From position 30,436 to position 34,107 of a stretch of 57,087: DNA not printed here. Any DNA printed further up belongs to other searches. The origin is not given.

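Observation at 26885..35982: Uncharacterised five-gene cassette: two ~1,130-aa paralogs, an M6-type lipoprotein metalloprotease and two small proteins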

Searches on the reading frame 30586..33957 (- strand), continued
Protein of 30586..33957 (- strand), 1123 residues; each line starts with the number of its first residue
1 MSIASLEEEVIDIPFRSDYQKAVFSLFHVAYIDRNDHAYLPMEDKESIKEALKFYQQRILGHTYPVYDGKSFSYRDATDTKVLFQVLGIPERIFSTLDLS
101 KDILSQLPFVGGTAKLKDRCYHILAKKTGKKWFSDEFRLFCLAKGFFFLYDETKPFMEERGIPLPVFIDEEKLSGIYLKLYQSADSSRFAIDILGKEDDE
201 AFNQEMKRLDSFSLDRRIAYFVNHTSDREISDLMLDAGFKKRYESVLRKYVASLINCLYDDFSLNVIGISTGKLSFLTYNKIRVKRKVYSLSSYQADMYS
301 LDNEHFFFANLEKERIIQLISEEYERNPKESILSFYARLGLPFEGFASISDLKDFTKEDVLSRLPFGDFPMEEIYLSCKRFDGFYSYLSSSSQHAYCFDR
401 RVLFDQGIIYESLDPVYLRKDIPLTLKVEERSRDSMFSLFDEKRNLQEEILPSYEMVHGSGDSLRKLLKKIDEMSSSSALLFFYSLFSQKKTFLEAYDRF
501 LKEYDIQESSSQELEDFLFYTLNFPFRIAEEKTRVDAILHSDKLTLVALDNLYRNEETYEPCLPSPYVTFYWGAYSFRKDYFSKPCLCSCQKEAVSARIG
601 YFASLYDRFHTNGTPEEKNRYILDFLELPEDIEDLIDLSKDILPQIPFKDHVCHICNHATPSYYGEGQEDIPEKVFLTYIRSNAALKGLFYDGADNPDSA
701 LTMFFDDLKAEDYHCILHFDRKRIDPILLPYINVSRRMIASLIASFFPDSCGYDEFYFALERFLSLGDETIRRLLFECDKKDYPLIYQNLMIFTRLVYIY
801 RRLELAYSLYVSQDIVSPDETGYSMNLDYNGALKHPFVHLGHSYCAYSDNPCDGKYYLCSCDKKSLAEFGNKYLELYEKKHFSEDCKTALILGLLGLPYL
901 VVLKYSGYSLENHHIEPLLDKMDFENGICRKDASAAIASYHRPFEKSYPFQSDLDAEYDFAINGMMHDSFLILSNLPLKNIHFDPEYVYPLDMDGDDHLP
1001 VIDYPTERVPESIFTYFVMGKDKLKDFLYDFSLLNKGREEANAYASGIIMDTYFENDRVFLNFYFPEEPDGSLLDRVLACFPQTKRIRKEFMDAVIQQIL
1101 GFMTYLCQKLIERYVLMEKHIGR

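Call 32: search_protein_representatives(alignment_id=A1)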
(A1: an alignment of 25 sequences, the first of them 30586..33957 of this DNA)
Query: 25 sequences, 1131 profile positions. Proteins with E-value up to 0.001 (for the whole library): 192; up to 1e-10: 78; up to 1e-30: 42. The best 150 are listed.
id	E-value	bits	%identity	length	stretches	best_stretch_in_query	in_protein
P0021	0.0e+00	1672.7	-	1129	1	1-1130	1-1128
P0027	0.0e+00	1604.6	-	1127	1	1-1131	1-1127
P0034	0.0e+00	1474.5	-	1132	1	1-1131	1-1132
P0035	0.0e+00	1440.6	-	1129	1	1-1131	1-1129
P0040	0.0e+00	1433.4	-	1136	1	1-1131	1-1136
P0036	0.0e+00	1411.4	-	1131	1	1-1131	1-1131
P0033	0.0e+00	1397.9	-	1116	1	1-1130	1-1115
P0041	0.0e+00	1378.2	-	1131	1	1-1131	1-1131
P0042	0.0e+00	1350.2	-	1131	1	1-1131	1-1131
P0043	0.0e+00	1274.3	-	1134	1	1-1131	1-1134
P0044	0.0e+00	1253.6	-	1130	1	5-1131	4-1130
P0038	0.0e+00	1251.0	-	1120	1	1-1131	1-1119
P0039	0.0e+00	1232.3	-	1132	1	1-1131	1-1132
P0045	0.0e+00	1217.4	-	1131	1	1-1131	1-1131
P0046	0.0e+00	1210.1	-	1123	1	1-1131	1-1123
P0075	1.2e-26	109.6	-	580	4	565-704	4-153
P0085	5.4e-17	77.7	-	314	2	570-706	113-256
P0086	2.4e-16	75.5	-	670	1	563-697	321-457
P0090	6.9e-15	70.7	-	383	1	567-747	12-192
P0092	1.2e-13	66.6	-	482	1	557-697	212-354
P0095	7.6e-13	64.0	-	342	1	564-739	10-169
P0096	2.2e-11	59.1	-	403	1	563-697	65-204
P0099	3.3e-11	58.6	-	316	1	568-714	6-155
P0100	5.9e-11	57.7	-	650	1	442-673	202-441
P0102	6.9e-11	57.5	-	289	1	565-725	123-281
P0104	9.2e-11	57.1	-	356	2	567-697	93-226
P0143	2.0e-07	46.0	-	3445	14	990-1046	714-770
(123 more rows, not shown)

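Call 34: search_protein_families(library=pfam, proteins=[P0075, P0085, P0086, P0090, P0092, P0095, P0096, P0099, P0100, P0102], max_evalue=0.01)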
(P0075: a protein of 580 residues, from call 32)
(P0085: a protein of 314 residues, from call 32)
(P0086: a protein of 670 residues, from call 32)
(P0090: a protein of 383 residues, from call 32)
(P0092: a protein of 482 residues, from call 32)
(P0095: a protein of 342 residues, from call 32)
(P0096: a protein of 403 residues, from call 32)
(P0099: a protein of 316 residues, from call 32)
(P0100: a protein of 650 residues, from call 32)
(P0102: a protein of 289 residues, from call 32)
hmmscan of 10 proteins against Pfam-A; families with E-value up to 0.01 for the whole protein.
P0075 (580 aa): 0 families

P0085 (314 aa): 0 families

P0086 (670 aa): 0 families

P0090 (383 aa): 0 families

P0092 (482 aa): 2 families
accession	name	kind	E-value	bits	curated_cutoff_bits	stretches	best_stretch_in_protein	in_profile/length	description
PF14353.12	CpXC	-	3.9e-32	111.2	25.4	1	9-136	1-121/121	CpXC protein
PF13717.11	Zn_ribbon_4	-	0.0013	19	30.3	0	45-53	2-10/36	zinc-ribbon domain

P0095 (342 aa): 0 families

P0096 (403 aa): 0 families

P0099 (316 aa): 0 families

P0100 (650 aa): 1 family
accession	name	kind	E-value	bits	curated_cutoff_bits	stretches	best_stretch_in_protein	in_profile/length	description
PF13208.11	TerB_N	-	7.9e-09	36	25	1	56-157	23-126/207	TerB N-terminal domain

P0102 (289 aa): 0 families

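Call 36: fold_search(model_id=the predicted structure, library=pdb)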
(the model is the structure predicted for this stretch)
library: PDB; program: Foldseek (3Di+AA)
matches with E <= 10: 51; with E <= 0.001: 0
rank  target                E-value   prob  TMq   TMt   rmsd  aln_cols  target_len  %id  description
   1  6nya_A                8.2e-01  0.02  0.05  0.05  41.1       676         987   10  Crystal Structure of ubiquitin E1 (Uba1) in complex with Ubc3 (Cdc34) and ubiquitin (released 2019-08-07)
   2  9ocf_A                1.6e+00  0.01  0.06  0.05  35.5      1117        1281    8  2.73A cryo-EM structure of the Measles Virus L-P in complex with ERdRp-0519 (released 2025-09-03)
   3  3wjk_B                2.3e+00  0.06  0.07  0.18  23.6       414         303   11  Crystal structure of Octaprenyl Pyrophosphate synthase from Escherichia coli (released 2014-06-18)
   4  9qvm_C                2.4e+00  0.02  0.07  0.09  27.1       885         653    9  Cryo-EM reconstruction of the NEDD1 anchor protein and CDK5RAP2 bound to the gamma-tubulin ring complex (released 2025-05-21)
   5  7l9i_D                2.6e+00  0.03  0.05  0.12  20.4       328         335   11  Crystal structure of human ARH3-D314A bound to magnesium and ADP-ribose (released 2021-04-28)
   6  5oob_I                2.6e+00  0.02  0.06  0.09  27.4       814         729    8  COMPLEX OF HUMAN NUCLEAR CAP-BINDING COMPLEX WITH M7GTP AND NELF-E C-TERMINAL PEPTIDE (released 2017-11-15)
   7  8b21_A                2.6e+00  0.01  0.06  0.07  34.2       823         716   10  Time-resolved structure of K+-dependent Na+-PPase from Thermotoga maritima 0-60-seconds post reaction initiation with  (released 2024-01-17)
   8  7ohq_b                3.5e+00  0.03  0.03  0.06  18.6       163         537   16  Nog1-TAP associated immature ribosomal particle population C from S. cerevisiae (released 2021-11-03)
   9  7of1_b                3.7e+00  0.03  0.04  0.06  18.2       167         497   17  Nog1-TAP associated immature ribosomal particle population A from S. cerevisiae (released 2021-11-03)
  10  2zue_A                3.7e+00  0.02  0.05  0.08  24.4       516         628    9  Crystal structure of Pyrococcus horikoshii arginyl-tRNA synthetase complexed with tRNA(Arg) and an ATP analog (ANP) (released 2009-08-18)
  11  8hcx_C                4.0e+00  0.02  0.05  0.13  24.6       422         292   11  Cryo-EM structure of Endothelin1-bound ETBR-Gq complex (released 2023-03-22)
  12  9rmm_D                4.0e+00  0.01  0.05  0.08  37.0       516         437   10  Crystal structure of outer membrane SilC (released 2025-07-23)
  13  7l9f_D                4.3e+00  0.02  0.05  0.12  20.4       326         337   10  Crystal structure of human ARH3 bound to calcium and ADP-ribose (released 2021-04-28)
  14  8sx7                  4.3e+00  0.01  0.05  0.05  39.6       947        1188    9  Bovine multidrug resistance protein 4 (MRP4) bound to DHEA-S in MSP lipid nanodisc (released 2024-01-17)
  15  4q9j_A                4.3e+00  0.01  0.04  0.04  47.2       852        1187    8  P-glycoprotein cocrystallised with QZ-Val (released 2015-03-04)
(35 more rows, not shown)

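Call 39: fold_search(model_id=the predicted structure, library=viral)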
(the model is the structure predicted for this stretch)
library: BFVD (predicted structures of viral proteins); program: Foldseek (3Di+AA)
matches with E <= 10: 78; with E <= 0.001: 0
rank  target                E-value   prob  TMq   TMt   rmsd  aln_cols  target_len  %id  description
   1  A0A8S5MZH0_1          6.6e-01  0.04  0.07  0.08  37.8       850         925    9  Minor tail protein [Siphoviridae sp. ctoMB99]
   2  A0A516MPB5            1.2e+00  0.02  0.05  0.08  29.1       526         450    9  (no name in the UniProt tables at hand)
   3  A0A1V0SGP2            1.3e+00  0.06  0.06  0.13  28.0       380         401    9  Uncharacterized protein [Hokovirus HKV1]
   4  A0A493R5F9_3          1.4e+00  0.02  0.07  0.06  30.3       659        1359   10  Pp1a [Alphacoronavirus UKRn3]
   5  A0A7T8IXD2            2.0e+00  0.03  0.06  0.11  24.2       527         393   10  (no name in the UniProt tables at hand)
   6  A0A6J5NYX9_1          2.2e+00  0.02  0.08  0.09  35.9       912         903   10  Tape measure protein [uncultured Caudovirales phage]
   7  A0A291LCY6            2.3e+00  0.02  0.04  0.08  25.5       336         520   12  CapR homology domain-containing protein [Aeromonas phage AS-szw]
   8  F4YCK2                2.5e+00  0.01  0.05  0.06  41.9      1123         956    9  (no name in the UniProt tables at hand)
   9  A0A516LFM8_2          2.7e+00  0.02  0.09  0.07  32.9      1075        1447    9  (no name in the UniProt tables at hand)
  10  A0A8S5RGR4            2.7e+00  0.01  0.07  0.07  28.4       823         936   11  Chromosome segregation ATPase (Fragment) [virus sp. ctiha2]
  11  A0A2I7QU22            2.8e+00  0.03  0.06  0.14  18.0       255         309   11  (no name in the UniProt tables at hand)
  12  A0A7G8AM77            2.8e+00  0.01  0.06  0.09  32.4       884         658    9  (no name in the UniProt tables at hand)
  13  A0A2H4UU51            3.1e+00  0.12  0.06  0.24  10.9       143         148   17  Uncharacterized protein [Bodo saltans virus]
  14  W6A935                3.6e+00  0.01  0.06  0.06  32.4       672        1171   10  ORF1a (Fragment) [Middle East respiratory syndrome-related coronavirus]
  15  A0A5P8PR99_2          3.8e+00  0.01  0.07  0.07  29.0       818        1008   10  Viron-encapsulated RNA polymerase [Vibrio phage phi50-12]
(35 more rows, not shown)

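Call 45: list_cluster_members(proteins=[P0090, P0095, P0099, P0075, P0086, P0092, P0096, P0100, P0104, P0143])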
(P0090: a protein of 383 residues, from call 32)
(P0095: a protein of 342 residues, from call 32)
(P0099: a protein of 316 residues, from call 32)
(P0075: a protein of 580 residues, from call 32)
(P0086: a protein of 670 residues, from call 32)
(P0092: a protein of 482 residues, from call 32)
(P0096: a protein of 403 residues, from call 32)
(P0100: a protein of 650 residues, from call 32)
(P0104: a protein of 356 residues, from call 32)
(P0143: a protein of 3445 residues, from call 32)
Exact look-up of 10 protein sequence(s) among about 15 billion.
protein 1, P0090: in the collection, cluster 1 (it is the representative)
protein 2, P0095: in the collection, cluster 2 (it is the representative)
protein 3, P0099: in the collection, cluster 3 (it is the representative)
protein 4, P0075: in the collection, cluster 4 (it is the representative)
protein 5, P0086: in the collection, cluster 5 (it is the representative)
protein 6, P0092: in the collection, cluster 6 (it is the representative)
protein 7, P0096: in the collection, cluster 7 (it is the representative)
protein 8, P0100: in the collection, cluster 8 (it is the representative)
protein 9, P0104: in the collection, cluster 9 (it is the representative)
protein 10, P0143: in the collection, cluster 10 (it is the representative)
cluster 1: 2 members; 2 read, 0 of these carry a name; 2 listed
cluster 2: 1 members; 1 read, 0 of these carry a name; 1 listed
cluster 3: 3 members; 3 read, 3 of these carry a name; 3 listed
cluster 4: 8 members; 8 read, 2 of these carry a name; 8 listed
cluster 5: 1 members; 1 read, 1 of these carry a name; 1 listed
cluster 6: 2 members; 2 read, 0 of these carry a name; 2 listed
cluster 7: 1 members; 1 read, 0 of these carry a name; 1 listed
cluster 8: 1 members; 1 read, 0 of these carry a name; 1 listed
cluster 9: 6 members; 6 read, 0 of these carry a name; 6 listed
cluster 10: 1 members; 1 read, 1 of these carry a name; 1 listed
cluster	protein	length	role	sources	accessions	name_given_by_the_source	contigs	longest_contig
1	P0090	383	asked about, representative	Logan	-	-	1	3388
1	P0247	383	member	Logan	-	-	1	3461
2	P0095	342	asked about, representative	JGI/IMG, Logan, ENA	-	-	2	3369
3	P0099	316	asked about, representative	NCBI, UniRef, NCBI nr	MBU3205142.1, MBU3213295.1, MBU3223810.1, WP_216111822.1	hypothetical protein [Clostridium algidicarnis] | hypothetical protein n=1 Tax=Clostridium algidicarnis TaxID=37659 RepID=UPI001C0BE49D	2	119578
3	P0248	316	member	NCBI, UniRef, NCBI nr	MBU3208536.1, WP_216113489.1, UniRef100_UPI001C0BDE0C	hypothetical protein KPL28_02665 [Clostridium algidicarnis] | hypothetical protein n=1 Tax=Clostridium algidicarnis TaxID=37659 RepID=UPI001C0BDE0C | hypothetical protein [Clostridium algidicarnis]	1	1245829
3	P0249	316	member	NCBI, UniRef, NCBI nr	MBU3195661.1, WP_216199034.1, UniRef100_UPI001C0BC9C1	hypothetical protein KPL26_03160 [Clostridium algidicarnis] | hypothetical protein n=1 Tax=Clostridium algidicarnis TaxID=37659 RepID=UPI001C0BC9C1 | hypothetical protein [Clostridium algidicarnis]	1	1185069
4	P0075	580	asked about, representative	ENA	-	-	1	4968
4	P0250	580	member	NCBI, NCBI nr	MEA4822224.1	MAG: hypothetical protein VB122_08390 [Erysipelotrichales bacterium] | hypothetical protein [Erysipelotrichales bacterium]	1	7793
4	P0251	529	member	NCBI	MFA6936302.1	MAG: hypothetical protein WCQ75_03125, partial [Bacilli bacterium]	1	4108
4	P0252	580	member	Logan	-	-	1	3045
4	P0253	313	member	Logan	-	-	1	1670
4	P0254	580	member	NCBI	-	-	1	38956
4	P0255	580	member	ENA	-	-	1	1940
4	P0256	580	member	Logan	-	-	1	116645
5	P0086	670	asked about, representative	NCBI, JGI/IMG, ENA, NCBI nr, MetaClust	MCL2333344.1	MAG: hypothetical protein FWC52_00940 [Candidatus Methanoplasma sp.] | hypothetical protein [Candidatus Methanoplasma sp.] | \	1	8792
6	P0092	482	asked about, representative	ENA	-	-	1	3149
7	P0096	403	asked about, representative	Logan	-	-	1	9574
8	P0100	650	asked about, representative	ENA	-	-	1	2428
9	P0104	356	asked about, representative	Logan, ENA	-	-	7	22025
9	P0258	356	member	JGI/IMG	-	-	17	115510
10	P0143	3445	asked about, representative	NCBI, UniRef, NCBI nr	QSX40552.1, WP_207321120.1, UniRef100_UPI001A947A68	retention module-containing protein [Shewanella cyperi] | retention module-containing protein n=1 Tax=Shewanella cyperi TaxID=2814292 ...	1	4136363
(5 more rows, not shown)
